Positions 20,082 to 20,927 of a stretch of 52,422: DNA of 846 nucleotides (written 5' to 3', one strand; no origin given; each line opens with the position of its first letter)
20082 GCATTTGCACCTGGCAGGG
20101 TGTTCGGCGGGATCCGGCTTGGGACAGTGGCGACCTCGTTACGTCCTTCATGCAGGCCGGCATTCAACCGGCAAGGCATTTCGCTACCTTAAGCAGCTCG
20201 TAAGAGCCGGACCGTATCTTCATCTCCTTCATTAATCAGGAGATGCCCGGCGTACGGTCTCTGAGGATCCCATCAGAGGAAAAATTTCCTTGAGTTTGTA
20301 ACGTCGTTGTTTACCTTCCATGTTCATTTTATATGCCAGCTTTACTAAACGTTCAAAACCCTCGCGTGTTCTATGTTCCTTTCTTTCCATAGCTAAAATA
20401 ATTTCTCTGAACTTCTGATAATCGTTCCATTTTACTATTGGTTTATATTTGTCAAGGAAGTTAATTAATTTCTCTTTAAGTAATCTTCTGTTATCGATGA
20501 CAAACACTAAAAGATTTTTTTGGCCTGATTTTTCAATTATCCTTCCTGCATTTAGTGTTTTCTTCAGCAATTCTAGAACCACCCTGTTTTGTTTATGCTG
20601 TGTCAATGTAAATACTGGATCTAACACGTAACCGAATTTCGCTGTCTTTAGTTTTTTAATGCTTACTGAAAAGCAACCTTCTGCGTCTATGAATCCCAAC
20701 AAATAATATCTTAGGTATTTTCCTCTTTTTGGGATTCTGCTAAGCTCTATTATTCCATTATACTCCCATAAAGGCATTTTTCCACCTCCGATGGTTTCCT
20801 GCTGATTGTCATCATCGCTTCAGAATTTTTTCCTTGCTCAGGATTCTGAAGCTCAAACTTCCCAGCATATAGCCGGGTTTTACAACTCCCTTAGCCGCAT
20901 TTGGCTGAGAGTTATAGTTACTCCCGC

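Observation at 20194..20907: The 23S rRNA intron of this archaeon reads as a group I ribozyme, not a BHB intron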

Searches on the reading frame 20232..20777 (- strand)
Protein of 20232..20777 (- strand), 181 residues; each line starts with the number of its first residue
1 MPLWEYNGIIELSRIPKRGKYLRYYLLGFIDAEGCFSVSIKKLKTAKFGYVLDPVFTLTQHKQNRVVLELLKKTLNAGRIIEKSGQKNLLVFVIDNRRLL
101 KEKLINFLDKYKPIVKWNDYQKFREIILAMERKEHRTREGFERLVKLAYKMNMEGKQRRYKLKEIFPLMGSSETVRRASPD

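Call 7: search_protein_families(library=pfam, proteins=[window:20232-20777:-], max_evalue=0.01)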
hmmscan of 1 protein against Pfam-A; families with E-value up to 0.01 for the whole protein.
window:20232-20777:- (181 aa): 1 family
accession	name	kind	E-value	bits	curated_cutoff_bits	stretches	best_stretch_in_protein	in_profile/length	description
PF00961.24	LAGLIDADG_1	-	4.7e-19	69.6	23.1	1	26-126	1-101/102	LAGLIDADG endonuclease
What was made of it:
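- On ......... homing endonuclease (single-motif, homodimeric type): PF00961 at E 4.7e-19, residues 26-126 of 181 (call 7).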

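Call 13: search_solved_structures(query=window:20232-20777:-, max_evalue=0.01, show_alignments=1)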
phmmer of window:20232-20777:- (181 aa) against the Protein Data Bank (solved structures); distinct sequences matched with E-value up to 0.01: 90 (the best 60 are shown).
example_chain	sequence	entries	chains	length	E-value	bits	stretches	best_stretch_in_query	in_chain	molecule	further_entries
4lq0_A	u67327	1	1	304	3.1e-35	124.9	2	23-153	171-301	LAGLIDADG homing endonuclease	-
4z1z_A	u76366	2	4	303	4.6e-34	121.1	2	23-153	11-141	Meganuclease I-SmaMI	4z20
5e5p_A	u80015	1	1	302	4.6e-34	121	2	23-153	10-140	I-SmaMI LAGLIDADG meganuclease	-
36of_A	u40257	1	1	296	7.8e-34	120.3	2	25-167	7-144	aHE15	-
4lox_A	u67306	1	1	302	8.4e-34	120.2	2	18-153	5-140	LAGLIDADG homing endonuclease I-SmaMI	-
5e5s_A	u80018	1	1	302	1e-33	119.9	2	23-153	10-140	I-SmaMI LAGLIDADG meganuclease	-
5e63_A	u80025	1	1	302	1.6e-33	119.3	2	23-153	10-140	I-SmaMI LAGLIDADG meganuclease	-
5e5o_A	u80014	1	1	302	2.4e-33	118.7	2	23-153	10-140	I-SmaMI LAGLIDADG endonuclease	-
5e67_A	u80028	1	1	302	3.9e-33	118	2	23-153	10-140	I-SmaMI LAGLIDADG meganuclease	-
3e54_A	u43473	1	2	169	3.8e-31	111.6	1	23-171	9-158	RRNA intron-encoded endonuclease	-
6uwk_A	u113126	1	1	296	1.3e-30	109.8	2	24-172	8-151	I-OnuI-e-Therm-hChr11v3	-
6uvw_A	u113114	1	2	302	1.4e-30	109.7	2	23-172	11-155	I-OnuI-e-Therm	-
6uwg_A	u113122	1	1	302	3e-30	108.6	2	23-172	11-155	I-OnuI-e-Therm-E178D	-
4yhx_A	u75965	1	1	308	6.3e-30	107.6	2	24-170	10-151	Ribosomal protein 3/homing endonuclease-like fusion protein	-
6uwj_A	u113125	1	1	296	6.9e-30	107.4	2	24-172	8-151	I-OnuI-e-Therm-hChr11v2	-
2ex5_A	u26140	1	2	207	1e-18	71.1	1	23-147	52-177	DNA endonuclease I-CeuI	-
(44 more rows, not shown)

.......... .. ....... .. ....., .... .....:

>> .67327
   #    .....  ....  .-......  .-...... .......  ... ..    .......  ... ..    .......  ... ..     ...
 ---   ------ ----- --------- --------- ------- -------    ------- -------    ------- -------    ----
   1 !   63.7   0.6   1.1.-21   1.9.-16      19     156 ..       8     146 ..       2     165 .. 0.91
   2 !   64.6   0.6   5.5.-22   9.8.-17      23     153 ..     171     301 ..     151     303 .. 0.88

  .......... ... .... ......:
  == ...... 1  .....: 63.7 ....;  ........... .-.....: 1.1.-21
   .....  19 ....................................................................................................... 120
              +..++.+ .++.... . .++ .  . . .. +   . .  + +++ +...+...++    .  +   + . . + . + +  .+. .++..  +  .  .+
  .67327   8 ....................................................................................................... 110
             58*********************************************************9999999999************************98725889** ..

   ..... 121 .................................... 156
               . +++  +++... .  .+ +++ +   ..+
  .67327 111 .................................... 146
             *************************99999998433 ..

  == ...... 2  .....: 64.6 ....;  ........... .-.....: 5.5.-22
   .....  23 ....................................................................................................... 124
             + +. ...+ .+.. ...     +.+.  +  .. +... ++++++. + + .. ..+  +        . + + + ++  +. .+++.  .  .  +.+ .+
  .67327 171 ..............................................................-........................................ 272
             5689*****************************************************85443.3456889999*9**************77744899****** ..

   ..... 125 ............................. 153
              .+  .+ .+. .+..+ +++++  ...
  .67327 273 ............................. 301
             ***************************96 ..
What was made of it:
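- On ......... homing endonuclease (single-motif, homodimeric type): The protein aligns to each half of two-domain enzymes and to the single-domain 3e54 and I-CeuI (call 13).
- Closest known: Chlamydomonas chloroplast LSU intron encoding I-CeuI, and bacterial L1923 introns. Same: I-CeuI is a single-motif, homodimeric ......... enzyme and matches the window protein (2ex5, E 1e-18; call 13).
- Closest known: Chlamydomonas chloroplast LSU intron encoding I-CeuI, and bacterial L1923 introns. Different: I-CeuI is a more distant relative than the I-OnuI/I-SmaMI family halves (call 13).
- Closest known: Archaeal BHB rRNA introns with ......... genes. Same: The endonuclease family is related (3e54 at E 4e-31; call 13).
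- Endonuclease: It is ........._1 (call 7) and is related to I-CeuI, the I-OnuI/I-SmaMI family and an archaeal rRNA-intron enzyme (call 13).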

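Call 14: find_homologous_proteins(query=window:20232-20777:-)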
Query window:20232-20777:- (181 aa): 126 proteins with E <= 0.001 among 238 candidates; the best 120 are listed.
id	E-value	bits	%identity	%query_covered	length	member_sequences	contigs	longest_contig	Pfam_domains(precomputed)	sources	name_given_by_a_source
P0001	1.0e-112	392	99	100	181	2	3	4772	PF00961.25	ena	-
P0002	9.6e-102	356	90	100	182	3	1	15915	PF00961.25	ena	-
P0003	7.5e-64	233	64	90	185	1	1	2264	PF00961.25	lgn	-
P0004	8.2e-62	226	66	81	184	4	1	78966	PF00961.25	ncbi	-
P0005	3.0e-59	218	59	92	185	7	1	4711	PF00961.25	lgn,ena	-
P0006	3.9e-59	217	65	86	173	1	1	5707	PF00961.25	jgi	-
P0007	2.4e-57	212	58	93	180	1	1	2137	PF00961.25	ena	-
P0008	4.2e-57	211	60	92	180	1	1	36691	PF00961.25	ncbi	-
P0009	5.5e-57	210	55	98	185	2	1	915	PF00961.25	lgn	-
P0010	6.5e-57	210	59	93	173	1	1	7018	PF00961.25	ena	-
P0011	7.5e-57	210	59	91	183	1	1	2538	PF00961.25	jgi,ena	-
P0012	1.8e-56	209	58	93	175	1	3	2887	PF00961.25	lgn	-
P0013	5.1e-56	207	54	91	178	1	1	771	PF00961.25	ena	-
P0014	6.8e-56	207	62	82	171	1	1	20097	PF00961.25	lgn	-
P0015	1.2e-55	206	60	86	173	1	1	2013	PF00961.25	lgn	-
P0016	1.9e-55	205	62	86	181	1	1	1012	PF00961.25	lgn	-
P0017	1.9e-55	205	57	94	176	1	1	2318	PF00961.25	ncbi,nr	ncbi:MAG: LAGLIDADG family homing endonuclease [Nitrososphaera sp.]|nr:LAGLIDADG family homing endon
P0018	2.3e-55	205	56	93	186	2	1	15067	PF00961.25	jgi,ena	jgi:hypothetical protein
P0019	4.8e-55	204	54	93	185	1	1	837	PF00961.25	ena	-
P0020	1.4e-54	203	54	94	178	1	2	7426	PF00961.25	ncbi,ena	-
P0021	2.7e-54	202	58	86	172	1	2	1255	PF00961.25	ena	-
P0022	3.5e-54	201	54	93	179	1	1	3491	PF00961.25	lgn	-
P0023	1.2e-53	200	53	92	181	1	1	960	PF00961.25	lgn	-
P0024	1.2e-53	200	53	97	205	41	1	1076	PF00961.25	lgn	-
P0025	1.4e-53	199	58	86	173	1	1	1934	PF00961.25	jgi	jgi:hypothetical protein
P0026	1.9e-53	199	61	83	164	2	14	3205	PF00961.25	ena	-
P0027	2.0e-53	199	58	86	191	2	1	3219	PF00961.25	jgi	jgi:hypothetical protein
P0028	2.3e-53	199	54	98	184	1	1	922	PF00961.25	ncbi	-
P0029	2.8e-53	198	60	83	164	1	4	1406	PF00961.25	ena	-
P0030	3.4e-53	198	55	97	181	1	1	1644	PF00961.25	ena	-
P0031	3.5e-53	198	60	86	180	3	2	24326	PF00961.25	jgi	jgi:Cft2 family RNA processing exonuclease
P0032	3.5e-53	198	54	92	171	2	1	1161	PF00961.25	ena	-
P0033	3.7e-53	198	54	97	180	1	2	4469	PF00961.25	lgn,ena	-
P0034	3.8e-53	198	54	94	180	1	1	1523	PF00961.25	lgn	-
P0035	4.4e-53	198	60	83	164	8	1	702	PF00961.25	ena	-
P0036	4.7e-53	198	56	87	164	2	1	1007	PF00961.25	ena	-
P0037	5.2e-53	197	53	94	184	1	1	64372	PF00961.25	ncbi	-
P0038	8.1e-53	197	54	92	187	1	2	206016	PF00961.25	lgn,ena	-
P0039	8.3e-53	197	58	90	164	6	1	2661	PF00961.25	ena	-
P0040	1.4e-52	196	55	97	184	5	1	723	PF00961.25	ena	-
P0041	1.7e-52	196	52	99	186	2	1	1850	PF00961.25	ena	-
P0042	3.9e-52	195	55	97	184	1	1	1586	PF00961.25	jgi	jgi:hypothetical protein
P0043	4.7e-52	194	58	83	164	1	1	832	PF00961.25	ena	-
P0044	8.7e-52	193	49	98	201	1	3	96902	PF00961.25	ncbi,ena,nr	ncbi:hypothetical protein COU37_05535 [Candidatus Micrarchaeota archaeon CG10_big_fil_rev_8_21_14_0_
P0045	1.6e-51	193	52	92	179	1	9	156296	PF00961.25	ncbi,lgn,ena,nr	ncbi:MAG TPA: LAGLIDADG family homing endonuclease [archaeon]|nr:LAGLIDADG family homing endonucleas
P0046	4.2e-51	191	54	92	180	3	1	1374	PF00961.25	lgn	-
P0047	5.7e-51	191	57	86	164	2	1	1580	PF00961.25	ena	-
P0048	6.5e-51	191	58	82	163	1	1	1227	PF00961.25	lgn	-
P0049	7.7e-51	190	52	97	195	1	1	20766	PF00961.25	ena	-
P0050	8.6e-51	190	55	91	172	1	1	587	PF00961.25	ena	-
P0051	9.1e-51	190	57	84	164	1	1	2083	PF00961.25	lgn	-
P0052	1.6e-50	189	54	89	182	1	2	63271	PF00961.25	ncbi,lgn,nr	ncbi:LAGLIDADG family homing endonuclease [Candidatus Micrarchaeota archaeon]|nr:LAGLIDADG family ho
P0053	1.9e-50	189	51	99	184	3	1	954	PF00961.25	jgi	jgi:hypothetical protein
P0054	2.8e-50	189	54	87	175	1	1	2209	PF00961.25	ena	-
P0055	3.5e-50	188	59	84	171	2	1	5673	PF00961.25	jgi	jgi:hypothetical protein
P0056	5.7e-50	188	53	90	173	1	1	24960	PF00961.25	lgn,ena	-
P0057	6.0e-50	187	56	83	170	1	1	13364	PF00961.25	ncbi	-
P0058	7.0e-50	187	52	91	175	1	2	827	PF00961.25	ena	-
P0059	1.4e-49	186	51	97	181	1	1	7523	PF00961.25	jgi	jgi:hypothetical protein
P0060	2.2e-49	186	50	100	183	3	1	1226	PF00961.25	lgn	-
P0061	2.5e-49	185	52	94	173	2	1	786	PF00961.25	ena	-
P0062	2.8e-49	185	51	99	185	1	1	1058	PF00961.25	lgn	-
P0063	4.8e-49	185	53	86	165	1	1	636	PF00961.25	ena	-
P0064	5.4e-49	184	51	97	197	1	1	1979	PF00961.25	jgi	-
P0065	7.7e-49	184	53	90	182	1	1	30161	PF00961.25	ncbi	-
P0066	8.4e-49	184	57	82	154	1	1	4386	PF00961.25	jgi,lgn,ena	jgi:hypothetical protein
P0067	1.3e-48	183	51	90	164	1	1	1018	PF00961.25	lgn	-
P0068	1.9e-48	183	58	84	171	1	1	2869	PF00961.25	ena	-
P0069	2.2e-48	182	53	84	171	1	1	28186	PF00961.25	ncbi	-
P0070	4.5e-48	181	49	92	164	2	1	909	PF00961.25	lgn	-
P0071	9.2e-48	180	52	86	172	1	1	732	PF00961.25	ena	-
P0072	9.4e-48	180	49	91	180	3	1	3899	PF00961.25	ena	-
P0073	1.3e-47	180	52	86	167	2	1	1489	PF00961.25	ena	-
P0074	1.3e-47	180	56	83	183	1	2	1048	PF00961.25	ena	-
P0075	1.3e-47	180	50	92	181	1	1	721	PF00961.25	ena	-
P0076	1.4e-47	180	47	96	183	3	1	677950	PF00961.25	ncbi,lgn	-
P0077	1.9e-47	179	49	96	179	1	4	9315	PF00961.25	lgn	-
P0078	2.7e-47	179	53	92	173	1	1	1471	PF00961.25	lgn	-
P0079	3.7e-47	178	53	94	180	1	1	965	PF00961.25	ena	-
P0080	3.7e-47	178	53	91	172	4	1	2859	PF00961.25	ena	-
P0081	3.9e-47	178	50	94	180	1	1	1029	PF00961.25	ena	-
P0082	4.6e-47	178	50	92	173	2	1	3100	PF00961.25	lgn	-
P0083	9.1e-47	177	49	91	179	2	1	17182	PF00961.25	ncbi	-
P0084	1.1e-46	177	49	91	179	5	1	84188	PF00961.25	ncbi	-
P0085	1.6e-46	176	48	97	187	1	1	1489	PF00961.25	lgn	-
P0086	2.3e-46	176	58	84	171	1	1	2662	PF00961.25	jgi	jgi:hypothetical protein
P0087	3.2e-46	175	47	99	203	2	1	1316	PF00961.25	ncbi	-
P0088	5.1e-46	175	51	97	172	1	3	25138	PF00961.25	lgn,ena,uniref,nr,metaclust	uniref:Homing endonuclease I-ApeII n=2 Tax=Thermoproteati TaxID=1783275 RepID=Q4LEH7_9ARCH|nr:Homing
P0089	7.7e-46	174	51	90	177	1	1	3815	PF00961.25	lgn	-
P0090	8.2e-44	168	51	91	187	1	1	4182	PF00961.25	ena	-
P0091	9.8e-44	167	46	90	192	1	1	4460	PF00961.25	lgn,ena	-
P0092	1.3e-43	167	57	82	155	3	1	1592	PF00961.25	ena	-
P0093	1.4e-43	167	54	86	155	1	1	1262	PF00961.25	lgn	-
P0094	3.7e-43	165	55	86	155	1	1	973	PF00961.25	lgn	-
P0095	4.0e-43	165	50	89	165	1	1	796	PF00961.25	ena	-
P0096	5.4e-43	165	51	87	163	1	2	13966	PF00961.25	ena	-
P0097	2.5e-42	163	51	86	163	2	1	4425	PF00961.25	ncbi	-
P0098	9.5e-41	158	48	85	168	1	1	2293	PF00961.25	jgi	jgi:hypothetical protein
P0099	9.5e-41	158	51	78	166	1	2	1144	PF00961.25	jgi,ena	-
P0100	9.9e-41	157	48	88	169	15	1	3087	PF00961.25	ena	-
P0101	1.4e-40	157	49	87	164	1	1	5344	PF00961.25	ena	-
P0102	1.8e-40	157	50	88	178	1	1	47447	PF00961.25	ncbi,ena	-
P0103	3.5e-40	156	47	93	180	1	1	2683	PF00961.25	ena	-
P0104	5.5e-40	155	48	93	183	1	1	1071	PF00961.25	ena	-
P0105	4.4e-39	152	47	86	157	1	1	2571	PF00961.25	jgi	-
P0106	1.4e-38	150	48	87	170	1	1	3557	PF00961.25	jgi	-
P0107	5.7e-33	132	43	90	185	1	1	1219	PF00961.25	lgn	-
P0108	8.8e-33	132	42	86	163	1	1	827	PF00961.25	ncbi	-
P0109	2.6e-32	130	46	86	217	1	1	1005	PF00961.25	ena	-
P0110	4.7e-31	126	43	86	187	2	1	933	PF00961.25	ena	-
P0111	5.3e-30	123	44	86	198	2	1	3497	PF00961.25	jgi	jgi:LAGLIDADG endonuclease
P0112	5.0e-29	119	44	85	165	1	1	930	PF00961.25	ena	-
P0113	9.3e-29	119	42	85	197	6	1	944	PF00961.25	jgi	jgi:hypothetical protein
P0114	1.3e-28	118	44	85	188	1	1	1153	PF00961.25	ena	-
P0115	3.4e-28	117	43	85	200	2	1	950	PF00961.25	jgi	jgi:hypothetical protein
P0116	4.9e-28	116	43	85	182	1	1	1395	PF00961.25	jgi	-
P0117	8.2e-28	115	42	85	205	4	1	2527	PF00961.25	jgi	jgi:LAGLIDADG endonuclease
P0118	1.3e-27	115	40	84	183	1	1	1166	PF00961.25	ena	-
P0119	1.6e-27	114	43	86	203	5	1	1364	PF00961.25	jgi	jgi:LAGLIDADG endonuclease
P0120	2.6e-27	114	43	85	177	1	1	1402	PF00961.25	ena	-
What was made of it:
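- The endonuclease is 51% identical to a protein that UniRef names I-ApeII (call 14), and it matches an archaeal rRNA-intron endonuclease structure, 3e54 (call 13).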

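Call 16: find_related_loci(query=A1, collection=genome_contigs, flank=1500)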
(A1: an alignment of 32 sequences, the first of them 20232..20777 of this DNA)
Query A1 (181 aa) in genome_contigs; peptide patterns used: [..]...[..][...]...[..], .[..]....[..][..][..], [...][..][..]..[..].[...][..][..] (x = any residue, [..] = any of these).
599 stretches matched a pattern (row limit reached: there are more); 520 encode a relative of the query (tblastn E <= 1e-3); the best 80 are kept; 80 distinct loci.
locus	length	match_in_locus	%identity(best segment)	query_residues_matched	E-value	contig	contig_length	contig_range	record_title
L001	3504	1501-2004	58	12-178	2e-64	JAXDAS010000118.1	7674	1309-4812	MAG: Candidatus Micrarchaeota archaeon isolate POMEDNA-A14 Raw2_k127_2164687, whole genome shotgun sequence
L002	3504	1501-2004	58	12-178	1e-63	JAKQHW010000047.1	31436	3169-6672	MAG: Candidatus Micrarchaeota archaeon isolate USDE_metabat.57 k141_1442296, whole genome shotgun sequence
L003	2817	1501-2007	58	10-178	1e-63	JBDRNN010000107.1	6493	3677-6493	MAG: Candidatus Bathyarchaeota archaeon isolate MEGAHIT-group-1.890 k141_9216176, whole genome shotgun sequence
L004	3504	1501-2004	59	9-176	1e-62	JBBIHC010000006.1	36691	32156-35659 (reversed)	MAG: Candidatus Micrarchaeota archaeon isolate BQF270218_bin_105 NODE_1327_length_36691_cov_6.760427, whole genome shotg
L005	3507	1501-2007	58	11-178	3e-62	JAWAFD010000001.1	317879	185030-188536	MAG: Candidatus Anstonellales archaeon isolate QQ_201907_bins_61 QQ_201907_bins_61_scaffold_1, whole genome shotgun sequ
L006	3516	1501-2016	54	11-178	1e-61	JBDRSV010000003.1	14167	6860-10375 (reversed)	MAG: Candidatus Aenigmatarchaeota archaeon isolate MEGAHIT-group-3.35 k141_230270, whole genome shotgun sequence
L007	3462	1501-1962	61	10-165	4e-61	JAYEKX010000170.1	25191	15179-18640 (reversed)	MAG: Candidatus Altiarchaeota archaeon isolate MAG126 MAG126_170, whole genome shotgun sequence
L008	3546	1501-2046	52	3-178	2e-60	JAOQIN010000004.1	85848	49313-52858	MAG: Candidatus Methanoxibalbensis ujae isolate NA091.008_2 NODE_4, whole genome shotgun sequence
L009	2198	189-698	54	10-179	3e-60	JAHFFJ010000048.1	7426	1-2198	MAG: Candidatus Micrarchaeota archaeon isolate nzgw29 NODE_8561_length_7427_cov_3.795237, whole genome shotgun sequence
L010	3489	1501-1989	58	20-179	2e-59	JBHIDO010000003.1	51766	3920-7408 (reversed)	MAG: Candidatus Aenigmatarchaeota archaeon isolate b3.sp3_bin.47 NODE_70_length_51766_cov_7.280211, whole genome shotgun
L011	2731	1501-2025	52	9-181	2e-58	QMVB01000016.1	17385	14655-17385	MAG: Candidatus Nanohalarchaeota archaeon isolate B49_G9 B49_Guay9_scaffold_02403, whole genome shotgun sequence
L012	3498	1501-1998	52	12-177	3e-58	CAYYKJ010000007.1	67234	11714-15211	MAG TPA_asm: uncultured archaeon isolate SRP141376_co1_226 genome assembly, contig: NODE_1089_length_67234_cov_13.571548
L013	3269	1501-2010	49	12-181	9e-58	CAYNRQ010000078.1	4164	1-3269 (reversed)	MAG TPA_asm: uncultured archaeon isolate binchicken_co19_608 genome assembly, contig: NODE_38542_length_4164_cov_8.38549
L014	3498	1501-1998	52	20-181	6e-58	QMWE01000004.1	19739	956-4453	MAG: Hadesarchaea archaeon isolate B75_G9 B75_Guay9_scaffold_01730, whole genome shotgun sequence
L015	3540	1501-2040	53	3-177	2e-57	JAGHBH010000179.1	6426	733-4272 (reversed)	MAG: Thermoplasmata archaeon isolate AUK251 PB_MBMC_205_c_000000000012, whole genome shotgun sequence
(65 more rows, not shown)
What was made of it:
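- Closest known: Archaeal group I introns of subtype IB4 at LSU/1923. Same: The endonucleases are 48-53% identical (call 16).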

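Call 37: find_encoding_contigs(protein=P0088, flank=1200, max_places=4)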
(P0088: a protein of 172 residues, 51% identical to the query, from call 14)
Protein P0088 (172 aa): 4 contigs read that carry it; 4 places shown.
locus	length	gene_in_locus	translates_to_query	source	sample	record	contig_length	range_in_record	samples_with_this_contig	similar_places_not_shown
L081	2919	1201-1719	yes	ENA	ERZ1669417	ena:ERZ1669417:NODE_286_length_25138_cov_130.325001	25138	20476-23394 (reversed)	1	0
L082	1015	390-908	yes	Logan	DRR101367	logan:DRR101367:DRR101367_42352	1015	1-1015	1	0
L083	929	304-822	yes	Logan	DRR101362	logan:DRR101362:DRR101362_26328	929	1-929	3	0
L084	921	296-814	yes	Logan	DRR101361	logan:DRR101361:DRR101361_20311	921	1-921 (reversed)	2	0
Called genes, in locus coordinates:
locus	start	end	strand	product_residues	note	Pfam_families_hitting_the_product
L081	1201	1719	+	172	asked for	PF00961:LAGLIDADG_1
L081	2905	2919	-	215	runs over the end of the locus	-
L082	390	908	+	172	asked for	PF00961:LAGLIDADG_1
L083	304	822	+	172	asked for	PF00961:LAGLIDADG_1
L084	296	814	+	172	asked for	PF00961:LAGLIDADG_1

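Call 38: find_encoding_contigs(protein=P0002, flank=1200, max_places=3)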
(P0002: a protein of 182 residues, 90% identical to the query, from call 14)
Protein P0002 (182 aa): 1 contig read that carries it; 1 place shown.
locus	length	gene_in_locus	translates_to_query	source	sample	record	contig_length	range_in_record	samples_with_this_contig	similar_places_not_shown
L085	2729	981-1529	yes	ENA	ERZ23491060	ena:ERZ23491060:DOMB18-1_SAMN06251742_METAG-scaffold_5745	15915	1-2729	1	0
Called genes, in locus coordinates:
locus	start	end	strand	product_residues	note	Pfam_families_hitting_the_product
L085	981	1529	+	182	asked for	PF00961:LAGLIDADG_1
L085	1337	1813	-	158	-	-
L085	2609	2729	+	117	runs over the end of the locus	-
